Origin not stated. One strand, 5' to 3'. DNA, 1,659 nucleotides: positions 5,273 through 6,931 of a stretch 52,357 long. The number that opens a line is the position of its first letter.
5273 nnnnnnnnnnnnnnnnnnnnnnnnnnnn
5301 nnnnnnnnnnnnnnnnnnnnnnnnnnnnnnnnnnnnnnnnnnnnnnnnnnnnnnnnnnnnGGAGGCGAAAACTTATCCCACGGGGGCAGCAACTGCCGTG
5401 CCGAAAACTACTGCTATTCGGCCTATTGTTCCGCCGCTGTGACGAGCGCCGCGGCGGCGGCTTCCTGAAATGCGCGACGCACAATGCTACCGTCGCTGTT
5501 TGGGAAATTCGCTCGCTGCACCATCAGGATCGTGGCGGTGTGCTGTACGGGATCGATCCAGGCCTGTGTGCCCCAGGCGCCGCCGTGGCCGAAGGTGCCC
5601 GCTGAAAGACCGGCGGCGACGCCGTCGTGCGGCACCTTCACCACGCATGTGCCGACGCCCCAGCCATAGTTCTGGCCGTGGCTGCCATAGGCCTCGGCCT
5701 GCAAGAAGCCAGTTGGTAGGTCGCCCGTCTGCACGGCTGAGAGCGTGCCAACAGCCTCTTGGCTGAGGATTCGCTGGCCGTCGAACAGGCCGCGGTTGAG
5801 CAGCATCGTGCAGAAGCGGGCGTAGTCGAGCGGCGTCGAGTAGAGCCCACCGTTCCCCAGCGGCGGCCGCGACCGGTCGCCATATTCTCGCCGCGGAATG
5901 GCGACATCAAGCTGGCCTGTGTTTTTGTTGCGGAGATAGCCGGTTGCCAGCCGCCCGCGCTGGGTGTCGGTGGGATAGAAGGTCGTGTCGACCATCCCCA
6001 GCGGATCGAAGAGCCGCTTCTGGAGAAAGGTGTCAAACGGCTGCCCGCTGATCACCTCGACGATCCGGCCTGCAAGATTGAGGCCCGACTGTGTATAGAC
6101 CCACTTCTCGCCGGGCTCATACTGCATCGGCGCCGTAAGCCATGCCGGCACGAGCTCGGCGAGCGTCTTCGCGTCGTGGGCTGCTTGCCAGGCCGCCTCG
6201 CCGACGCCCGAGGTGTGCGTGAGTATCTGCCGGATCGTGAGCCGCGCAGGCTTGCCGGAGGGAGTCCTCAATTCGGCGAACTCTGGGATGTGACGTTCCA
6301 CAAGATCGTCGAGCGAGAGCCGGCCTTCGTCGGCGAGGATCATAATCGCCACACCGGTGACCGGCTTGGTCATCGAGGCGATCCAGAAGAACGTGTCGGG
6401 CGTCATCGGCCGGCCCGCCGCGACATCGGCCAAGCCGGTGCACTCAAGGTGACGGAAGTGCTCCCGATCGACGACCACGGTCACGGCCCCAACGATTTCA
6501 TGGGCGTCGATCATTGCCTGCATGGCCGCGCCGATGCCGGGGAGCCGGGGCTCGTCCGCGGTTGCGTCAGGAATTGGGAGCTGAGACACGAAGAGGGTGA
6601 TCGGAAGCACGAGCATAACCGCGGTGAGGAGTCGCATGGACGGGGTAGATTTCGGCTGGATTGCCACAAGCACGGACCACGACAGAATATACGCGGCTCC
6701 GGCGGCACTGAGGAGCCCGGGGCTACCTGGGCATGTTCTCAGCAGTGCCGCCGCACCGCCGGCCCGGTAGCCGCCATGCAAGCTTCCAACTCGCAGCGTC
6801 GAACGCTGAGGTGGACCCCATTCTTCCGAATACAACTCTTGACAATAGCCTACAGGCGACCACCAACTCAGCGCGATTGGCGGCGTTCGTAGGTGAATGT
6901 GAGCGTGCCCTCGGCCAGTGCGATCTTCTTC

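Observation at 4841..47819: Strongly polarised REP-like hairpin family marking strand-switch junctions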

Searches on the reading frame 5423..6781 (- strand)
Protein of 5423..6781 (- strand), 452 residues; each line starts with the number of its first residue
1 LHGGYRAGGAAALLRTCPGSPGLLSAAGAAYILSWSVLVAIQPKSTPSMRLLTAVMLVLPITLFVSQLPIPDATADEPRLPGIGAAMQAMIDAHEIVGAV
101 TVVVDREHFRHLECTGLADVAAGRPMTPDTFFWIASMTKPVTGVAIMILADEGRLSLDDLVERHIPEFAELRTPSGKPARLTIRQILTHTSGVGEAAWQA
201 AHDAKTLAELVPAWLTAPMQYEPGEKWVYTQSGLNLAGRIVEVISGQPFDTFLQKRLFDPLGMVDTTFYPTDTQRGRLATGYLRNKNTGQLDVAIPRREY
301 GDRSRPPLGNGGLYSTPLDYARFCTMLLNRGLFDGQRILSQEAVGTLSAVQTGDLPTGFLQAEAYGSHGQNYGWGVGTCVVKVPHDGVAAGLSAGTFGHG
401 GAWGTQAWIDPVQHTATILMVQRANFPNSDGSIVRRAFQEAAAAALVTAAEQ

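Call 66: search_protein_families(library=pfam, proteins=[window:5423-6781:-])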
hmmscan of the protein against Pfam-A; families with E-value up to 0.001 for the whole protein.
window:5423-6781:- (452 aa): 1 family
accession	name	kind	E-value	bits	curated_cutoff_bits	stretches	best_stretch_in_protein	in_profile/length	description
PF00144.29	Beta-lactamase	-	5.9e-69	233.2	27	1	86-431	4-318/329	Beta-lactamase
